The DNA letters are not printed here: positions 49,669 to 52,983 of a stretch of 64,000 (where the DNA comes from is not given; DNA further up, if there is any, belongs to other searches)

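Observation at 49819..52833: Single 1004-aa polypeptide containing two complete PilB/GspE-type secretion ATPase modules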

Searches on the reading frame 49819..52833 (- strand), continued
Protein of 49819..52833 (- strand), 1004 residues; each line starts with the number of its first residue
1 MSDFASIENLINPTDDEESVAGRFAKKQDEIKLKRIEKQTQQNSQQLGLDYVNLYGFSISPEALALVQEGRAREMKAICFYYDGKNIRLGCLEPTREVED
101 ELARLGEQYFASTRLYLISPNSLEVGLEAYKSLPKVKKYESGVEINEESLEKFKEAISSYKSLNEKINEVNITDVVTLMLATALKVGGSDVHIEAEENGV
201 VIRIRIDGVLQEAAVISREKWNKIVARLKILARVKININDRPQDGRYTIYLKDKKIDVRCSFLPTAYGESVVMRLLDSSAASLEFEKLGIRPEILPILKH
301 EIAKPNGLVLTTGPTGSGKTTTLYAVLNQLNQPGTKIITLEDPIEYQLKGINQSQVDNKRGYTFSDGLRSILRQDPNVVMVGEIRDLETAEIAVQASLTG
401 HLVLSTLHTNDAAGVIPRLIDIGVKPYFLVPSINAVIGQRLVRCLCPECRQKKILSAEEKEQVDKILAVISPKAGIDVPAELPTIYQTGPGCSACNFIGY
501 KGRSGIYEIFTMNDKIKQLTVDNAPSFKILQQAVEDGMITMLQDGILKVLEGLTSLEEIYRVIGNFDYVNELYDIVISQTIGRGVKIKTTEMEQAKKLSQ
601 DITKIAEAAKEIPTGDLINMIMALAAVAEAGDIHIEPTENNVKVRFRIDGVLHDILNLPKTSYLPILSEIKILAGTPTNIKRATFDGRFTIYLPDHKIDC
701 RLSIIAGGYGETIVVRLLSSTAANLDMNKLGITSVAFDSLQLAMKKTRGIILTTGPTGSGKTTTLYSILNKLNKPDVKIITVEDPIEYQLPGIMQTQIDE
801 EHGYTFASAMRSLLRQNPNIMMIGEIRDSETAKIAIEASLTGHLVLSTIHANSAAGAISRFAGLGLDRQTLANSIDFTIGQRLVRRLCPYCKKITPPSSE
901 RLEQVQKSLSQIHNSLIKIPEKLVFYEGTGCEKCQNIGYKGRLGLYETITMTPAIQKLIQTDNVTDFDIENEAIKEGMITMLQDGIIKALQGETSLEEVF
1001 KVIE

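Call 41: find_related_loci(query=window:49819-52833:-, collection=genome_contigs, flank=10000)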
Query window:49819-52833:- (1004 aa) in genome_contigs; peptide patterns used: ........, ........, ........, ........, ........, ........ (x = any residue, [..] = any of these).
303 stretches matched a pattern; 263 encode a relative of the query (tblastn E <= 1e-3); the best 80 are kept; 80 distinct loci.
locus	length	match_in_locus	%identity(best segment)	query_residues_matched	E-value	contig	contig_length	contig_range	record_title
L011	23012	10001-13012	88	1-1004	0e+0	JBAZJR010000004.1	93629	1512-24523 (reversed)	MAG: Patescibacteria group bacterium isolate SO_2017_LW4_124 scaffold_731_c1_LW137-91_2017, whole genome shotgun sequenc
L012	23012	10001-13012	86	1-1004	0e+0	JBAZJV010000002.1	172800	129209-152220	MAG: Patescibacteria group bacterium isolate SO_2017_LW4_128 scaffold_278_c1_LW137-91_2017, whole genome shotgun sequenc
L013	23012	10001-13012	81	1-1004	0e+0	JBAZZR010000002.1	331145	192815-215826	MAG: Patescibacteria group bacterium isolate SO_2017_GW3_20 scaffold_3_c2_OW296A_2017, whole genome shotgun sequence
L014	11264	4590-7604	80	1-1003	0e+0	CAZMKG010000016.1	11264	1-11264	MAG TPA_asm: uncultured Gammaproteobacteria bacterium isolate SRP263991_co7_264 genome assembly, contig: NODE_11466_leng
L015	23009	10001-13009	80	1-1003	0e+0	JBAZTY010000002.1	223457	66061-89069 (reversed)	MAG: Patescibacteria group bacterium isolate SO_2017_GW1_214 NODE_441_length_223457_cov_2.688940_OW334_2017, whole genom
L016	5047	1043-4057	79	1-1003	0e+0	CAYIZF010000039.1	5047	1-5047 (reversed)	MAG TPA_asm: uncultured Gammaproteobacteria bacterium isolate ERP122455_co1_171 genome assembly, contig: NODE_6882_lengt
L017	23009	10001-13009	79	1-1003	0e+0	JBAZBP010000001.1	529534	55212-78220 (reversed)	MAG: Patescibacteria group bacterium isolate SO_2017_GW1_115 NODE_100_length_529534_cov_2.059285_OW334_2017, whole genom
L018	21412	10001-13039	79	1-1003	0e+0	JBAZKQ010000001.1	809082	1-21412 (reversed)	MAG: Patescibacteria group bacterium isolate SO_2017_LW4_148 scaffold_12_c1_LW137-91_2017, whole genome shotgun sequence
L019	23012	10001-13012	80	1-1004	0e+0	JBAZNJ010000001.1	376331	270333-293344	MAG: Patescibacteria group bacterium isolate SO_2017_LW4_64 scaffold_72_c1_LW137-91_2017, whole genome shotgun sequence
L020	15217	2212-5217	79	2-1003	0e+0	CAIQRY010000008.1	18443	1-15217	uncultured bacterium isolate AM-lipid-02-D9_bin-0787 genome assembly, contig: bin-0787:08/68, whole genome shotgun seque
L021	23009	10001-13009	78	1-1003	0e+0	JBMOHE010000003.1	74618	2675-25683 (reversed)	MAG: Patescibacteria group bacterium isolate Deming_bin.335 contig499, whole genome shotgun sequence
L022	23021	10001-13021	77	1-1003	0e+0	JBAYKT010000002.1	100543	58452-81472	MAG: Patescibacteria group bacterium isolate SO_2016_GW1_86 scaffold00472_OW334_2016, whole genome shotgun sequence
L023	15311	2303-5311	77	1-1003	0e+0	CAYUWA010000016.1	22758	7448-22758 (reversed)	MAG TPA_asm: uncultured Gammaproteobacteria bacterium isolate binchicken_co113_83 genome assembly, contig: NODE_2508_len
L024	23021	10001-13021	76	1-1003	0e+0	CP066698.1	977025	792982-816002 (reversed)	MAG: Candidatus Falkowbacteria bacterium isolate NC_groundwater_1683_Pr3_B-0.1um_40_26 chromosome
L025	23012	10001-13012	77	1-1004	0e+0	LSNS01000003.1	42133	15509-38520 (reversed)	MAG: Parcubacteria group bacterium M6-OD1-4 Contig3808, whole genome shotgun sequence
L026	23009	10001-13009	78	1-1003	0e+0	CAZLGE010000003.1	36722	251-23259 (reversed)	MAG TPA_asm: uncultured Gammaproteobacteria bacterium isolate binchicken_co269_228 genome assembly, contig: NODE_959_len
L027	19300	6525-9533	79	1-1003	0e+0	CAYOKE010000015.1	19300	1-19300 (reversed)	MAG TPA_asm: uncultured Gammaproteobacteria bacterium isolate SRP263991_co1_502 genome assembly, contig: NODE_4061_lengt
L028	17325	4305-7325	76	1-1003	0e+0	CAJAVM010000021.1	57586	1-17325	uncultured bacterium isolate Loc080925-6m_bin-0519 genome assembly, contig: bin-0519:21/27, whole genome shotgun sequenc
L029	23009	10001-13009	77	1-1003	0e+0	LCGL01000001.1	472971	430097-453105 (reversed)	MAG: Candidatus Falkowbacteria bacterium GW2011_GWF2_43_32 UV95_C0001, whole genome shotgun sequence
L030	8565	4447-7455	76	1-1003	0e+0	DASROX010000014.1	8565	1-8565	MAG TPA_asm: Candidatus Saccharimonadales bacterium isolate SMAG_U10279 k141_260024, whole genome shotgun sequence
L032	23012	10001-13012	77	1-1004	0e+0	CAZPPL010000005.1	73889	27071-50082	MAG TPA_asm: uncultured Gammaproteobacteria bacterium isolate SRP128015_co4_28 genome assembly, contig: NODE_70_length_7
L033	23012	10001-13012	75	1-1004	0e+0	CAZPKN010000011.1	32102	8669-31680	MAG TPA_asm: uncultured Gammaproteobacteria bacterium isolate binchicken_co212_18 genome assembly, contig: NODE_2012_len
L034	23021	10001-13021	77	1-1003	0e+0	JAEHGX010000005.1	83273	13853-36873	Candidatus Falkowbacteria bacterium S5_I03 S5_I03__5, whole genome shotgun sequence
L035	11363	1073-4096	74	1-1003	0e+0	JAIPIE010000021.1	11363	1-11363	MAG: Patescibacteria group bacterium isolate Tobar13.5m-G67 Tobar13-5m-C6504, whole genome shotgun sequence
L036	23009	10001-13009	75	1-1003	0e+0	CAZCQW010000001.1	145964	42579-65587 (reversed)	MAG TPA_asm: uncultured Gammaproteobacteria bacterium isolate SRP285395_co1_539 genome assembly, contig: NODE_75_length_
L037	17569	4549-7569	75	1-1004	0e+0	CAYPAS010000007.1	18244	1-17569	MAG TPA_asm: uncultured Gammaproteobacteria bacterium isolate binchicken_co206_313 genome assembly, contig: NODE_4210_le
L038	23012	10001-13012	74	1-1003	0e+0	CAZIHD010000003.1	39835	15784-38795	MAG TPA_asm: uncultured Gammaproteobacteria bacterium isolate SRP089250_co1_144 genome assembly, contig: NODE_1394_lengt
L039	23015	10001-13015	73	1-1003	0e+0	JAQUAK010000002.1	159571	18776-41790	MAG: Patescibacteria group bacterium isolate STC_82 NODE_227_length_159571_cov_7.346065_Sandtown_C, whole genome shotgun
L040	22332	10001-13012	74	1-1003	0e+0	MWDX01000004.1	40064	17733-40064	MAG: Parcubacteria group bacterium ADurb.Bin115 BWX82_contig000004, whole genome shotgun sequence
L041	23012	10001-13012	74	1-1003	0e+0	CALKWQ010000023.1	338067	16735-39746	MAG TPA_asm: uncultured bacterium isolate SRR6007447_bin.26_CONCOCT_v1.1_MAG genome assembly, contig: ERZ724101.3, whole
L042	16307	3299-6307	74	1-1003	0e+0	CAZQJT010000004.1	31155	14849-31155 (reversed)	MAG TPA_asm: uncultured Gammaproteobacteria bacterium isolate binchicken_co39_618 genome assembly, contig: NODE_3477_len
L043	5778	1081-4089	74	1-1003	0e+0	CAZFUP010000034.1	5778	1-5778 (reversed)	MAG TPA_asm: uncultured Gammaproteobacteria bacterium isolate SRP239243_co1_442 genome assembly, contig: NODE_25048_leng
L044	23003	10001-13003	73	1-1003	0e+0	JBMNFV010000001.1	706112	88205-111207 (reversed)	MAG: Patescibacteria group bacterium isolate SBF912LR0FQ0006 contig_46519, whole genome shotgun sequence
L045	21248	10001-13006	73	1-1003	0e+0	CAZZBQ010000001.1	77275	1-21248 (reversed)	MAG TPA_asm: uncultured Gammaproteobacteria bacterium isolate SRP294416_co1_773 genome assembly, contig: NODE_366_length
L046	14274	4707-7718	73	1-1003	0e+0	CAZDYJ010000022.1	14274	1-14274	MAG TPA_asm: uncultured Gammaproteobacteria bacterium isolate binchicken_co39_574 genome assembly, contig: NODE_10270_le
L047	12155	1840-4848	72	1-1003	0e+0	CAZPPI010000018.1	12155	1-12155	MAG TPA_asm: uncultured Gammaproteobacteria bacterium isolate SRP294416_co1_755 genome assembly, contig: NODE_11378_leng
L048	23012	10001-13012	72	1-1003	0e+0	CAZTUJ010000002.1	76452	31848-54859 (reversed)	MAG TPA_asm: uncultured Gammaproteobacteria bacterium isolate SRP272421_co2_96 genome assembly, contig: NODE_429_length_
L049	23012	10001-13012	72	1-1003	0e+0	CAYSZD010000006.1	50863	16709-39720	MAG TPA_asm: uncultured Gammaproteobacteria bacterium isolate SRP263991_co7_112 genome assembly, contig: NODE_659_length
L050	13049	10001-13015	72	1-1004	0e+0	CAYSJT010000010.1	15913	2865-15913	MAG TPA_asm: uncultured Gammaproteobacteria bacterium isolate binchicken_co246_376 genome assembly, contig: NODE_4728_le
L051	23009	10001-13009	80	1-1003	0e+0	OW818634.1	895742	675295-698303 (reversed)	metagenome genome assembly, chromosome: 1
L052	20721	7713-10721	80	1-1003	0e+0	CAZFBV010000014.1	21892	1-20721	MAG TPA_asm: uncultured Gammaproteobacteria bacterium isolate SRP170004_co1_568 genome assembly, contig: NODE_3614_lengt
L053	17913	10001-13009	71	1-1003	0e+0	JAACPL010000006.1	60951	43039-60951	MAG: Candidatus Falkowbacteria bacterium isolate CG_2015-02_33_13 CG_2015-02_curated_scaffold_240, whole genome shotgun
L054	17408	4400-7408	73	1-1003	0e+0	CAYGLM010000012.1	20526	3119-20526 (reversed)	MAG TPA_asm: uncultured Gammaproteobacteria bacterium isolate ERP113451_co4_283 genome assembly, contig: NODE_1301_lengt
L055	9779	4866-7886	71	1-1003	0e+0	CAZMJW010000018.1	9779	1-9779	MAG TPA_asm: uncultured Gammaproteobacteria bacterium isolate binchicken_co39_573 genome assembly, contig: NODE_16216_le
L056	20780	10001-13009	77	1-1003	0e+0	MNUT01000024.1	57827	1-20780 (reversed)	MAG: Candidatus Falkowbacteria bacterium CG1_02_37_21 cg1_0.2_scaffold_237_c, whole genome shotgun sequence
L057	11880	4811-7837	72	1-1003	0e+0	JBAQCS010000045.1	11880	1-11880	MAG: Patescibacteria group bacterium isolate MFD12010_ilm_asm_bin15 k127_163623, whole genome shotgun sequence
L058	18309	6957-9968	72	1-1003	0e+0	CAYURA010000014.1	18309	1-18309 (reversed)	MAG TPA_asm: uncultured Gammaproteobacteria bacterium isolate SRP192927_co2_129 genome assembly, contig: NODE_4841_lengt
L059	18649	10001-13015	71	1-1003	0e+0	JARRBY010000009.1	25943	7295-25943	MAG: Patescibacteria group bacterium isolate DJKA110_ANT-KO_bin.16 scaffold_448, whole genome shotgun sequence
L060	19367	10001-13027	71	1-1003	0e+0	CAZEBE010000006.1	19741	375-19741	MAG TPA_asm: uncultured Gammaproteobacteria bacterium isolate SRP192927_co1_989 genome assembly, contig: NODE_5518_lengt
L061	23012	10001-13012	71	1-1003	0e+0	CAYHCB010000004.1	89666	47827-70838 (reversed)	MAG TPA_asm: uncultured Gammaproteobacteria bacterium isolate ERP119702_co1_231 genome assembly, contig: NODE_149_length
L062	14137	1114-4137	70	1-1003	0e+0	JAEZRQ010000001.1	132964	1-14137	MAG: Candidatus Parcubacteria bacterium isolate OH_PDB_195 k127_1009789, whole genome shotgun sequence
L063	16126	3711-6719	70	1-1003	0e+0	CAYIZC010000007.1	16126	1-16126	MAG TPA_asm: uncultured Gammaproteobacteria bacterium isolate ERP122455_co1_170 genome assembly, contig: NODE_713_length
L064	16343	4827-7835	71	1-1003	0e+0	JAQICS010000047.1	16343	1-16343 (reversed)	MAG: Patescibacteria group bacterium isolate GH54 k119_222778, whole genome shotgun sequence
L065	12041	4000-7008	69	1-1003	0e+0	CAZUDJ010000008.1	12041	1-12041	MAG TPA_asm: uncultured Gammaproteobacteria bacterium isolate binchicken_co59_88 genome assembly, contig: NODE_12384_len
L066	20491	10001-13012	82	1-1003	0e+0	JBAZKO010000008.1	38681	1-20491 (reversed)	MAG: Patescibacteria group bacterium isolate SO_2017_LW4_145 scaffold_1802_c2_LW137-91_2017, whole genome shotgun sequen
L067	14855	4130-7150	75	1-1003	0e+0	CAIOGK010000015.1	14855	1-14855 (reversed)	Candidatus Falkowbacteria bacterium isolate Loclat_bin-04004 genome assembly, contig: bin-04004:015/137, whole genome sh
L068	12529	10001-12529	81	1-1003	0e+0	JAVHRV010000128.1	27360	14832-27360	MAG: Patescibacteria group bacterium isolate WB02no5_39_7 NODE_883_length_27360_cov_4.726863, whole genome shotgun seque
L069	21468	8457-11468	68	1-1004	0e+0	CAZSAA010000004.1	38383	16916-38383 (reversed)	MAG TPA_asm: uncultured Gammaproteobacteria bacterium isolate SRP192927_co2_182 genome assembly, contig: NODE_1246_lengt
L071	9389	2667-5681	68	1-1003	0e+0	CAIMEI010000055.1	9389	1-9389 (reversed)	Candidatus Falkowbacteria bacterium isolate AlinenLipids_bin-9750 genome assembly, contig: bin-9750:055/189, whole genom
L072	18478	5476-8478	79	3-1003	0e+0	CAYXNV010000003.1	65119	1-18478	MAG TPA_asm: uncultured Gammaproteobacteria bacterium isolate SRP167671_co1_111 genome assembly, contig: NODE_451_length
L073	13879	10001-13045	68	4-1003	0e+0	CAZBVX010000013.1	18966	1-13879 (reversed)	MAG TPA_asm: uncultured Gammaproteobacteria bacterium isolate SRP294416_co1_736 genome assembly, contig: NODE_5793_lengt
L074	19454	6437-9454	68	1-1003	0e+0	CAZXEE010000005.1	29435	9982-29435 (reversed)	MAG TPA_asm: uncultured Gammaproteobacteria bacterium isolate SRP192927_co4_30 genome assembly, contig: NODE_2604_length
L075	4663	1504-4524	67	1-1003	0e+0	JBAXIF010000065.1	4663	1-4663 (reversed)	MAG: Candidatus Falkowbacteria bacterium isolate ELA342 MAG342_65, whole genome shotgun sequence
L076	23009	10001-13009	72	1-1003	0e+0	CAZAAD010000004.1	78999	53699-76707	MAG TPA_asm: uncultured Gammaproteobacteria bacterium isolate SRP263991_co1_89 genome assembly, contig: NODE_236_length_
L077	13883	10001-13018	67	1-1003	0e+0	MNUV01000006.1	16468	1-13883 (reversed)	MAG: Candidatus Falkowbacteria bacterium CG1_02_41_21 cg1_0.2_scaffold_3107_c, whole genome shotgun sequence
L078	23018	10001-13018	66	1-1003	0e+0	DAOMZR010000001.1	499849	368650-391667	MAG TPA_asm: bacterium isolate AMR_MDS_3994 NODE_1_length_499849_cov_113.060813, whole genome shotgun sequence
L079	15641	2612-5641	67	1-1003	0e+0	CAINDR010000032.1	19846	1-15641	Candidatus Falkowbacteria bacterium isolate Loclat_bin-10343 genome assembly, contig: bin-10343:32/64, whole genome shot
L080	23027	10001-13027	67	1-1003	0e+0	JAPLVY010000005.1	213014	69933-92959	MAG: Candidatus Falkowbacteria bacterium isolate LacPavin_0818_WC55_MAG_40_9 LacPavin_0818_WC55_scaffold_42013, whole ge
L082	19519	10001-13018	65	1-1003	0e+0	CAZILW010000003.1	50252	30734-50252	MAG TPA_asm: uncultured Gammaproteobacteria bacterium isolate SRP241326_co1_352 genome assembly, contig: NODE_1138_lengt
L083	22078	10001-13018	64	1-1003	0e+0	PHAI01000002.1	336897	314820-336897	MAG: Candidatus Falkowbacteria bacterium HGW-Falkowbacteria-1 08E140C01_scaffold_54, whole genome shotgun sequence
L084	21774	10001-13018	65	1-1003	0e+0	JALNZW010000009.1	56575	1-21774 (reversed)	MAG: Patescibacteria group bacterium isolate SO_2017_LW2 bin 120 scaffold_1270_c1_LW138R_2017, whole genome shotgun sequ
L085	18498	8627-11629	64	4-1003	0e+0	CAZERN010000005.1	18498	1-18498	MAG TPA_asm: uncultured Gammaproteobacteria bacterium isolate binchicken_co59_795 genome assembly, contig: NODE_6498_len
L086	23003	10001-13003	65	4-1003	0e+0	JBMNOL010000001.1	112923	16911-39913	MAG: Patescibacteria group bacterium isolate SBF912SR1HQ0047 scaffold_370_c1, whole genome shotgun sequence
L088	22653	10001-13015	67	1-1003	0e+0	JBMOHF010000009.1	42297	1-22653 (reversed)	MAG: Patescibacteria group bacterium isolate Deming_bin.338 contig1627, whole genome shotgun sequence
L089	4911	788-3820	65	1-1004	0e+0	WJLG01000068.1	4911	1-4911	MAG: Candidatus Falkowbacteria bacterium isolate Bin_529 k141_2866057, whole genome shotgun sequence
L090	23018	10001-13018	64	1-1004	0e+0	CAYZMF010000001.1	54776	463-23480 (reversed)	MAG TPA_asm: uncultured Gammaproteobacteria bacterium isolate binchicken_co157_726 genome assembly, contig: NODE_965_len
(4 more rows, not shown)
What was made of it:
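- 80 of the 80 best GTDB species-representative loci are full length (call 41).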
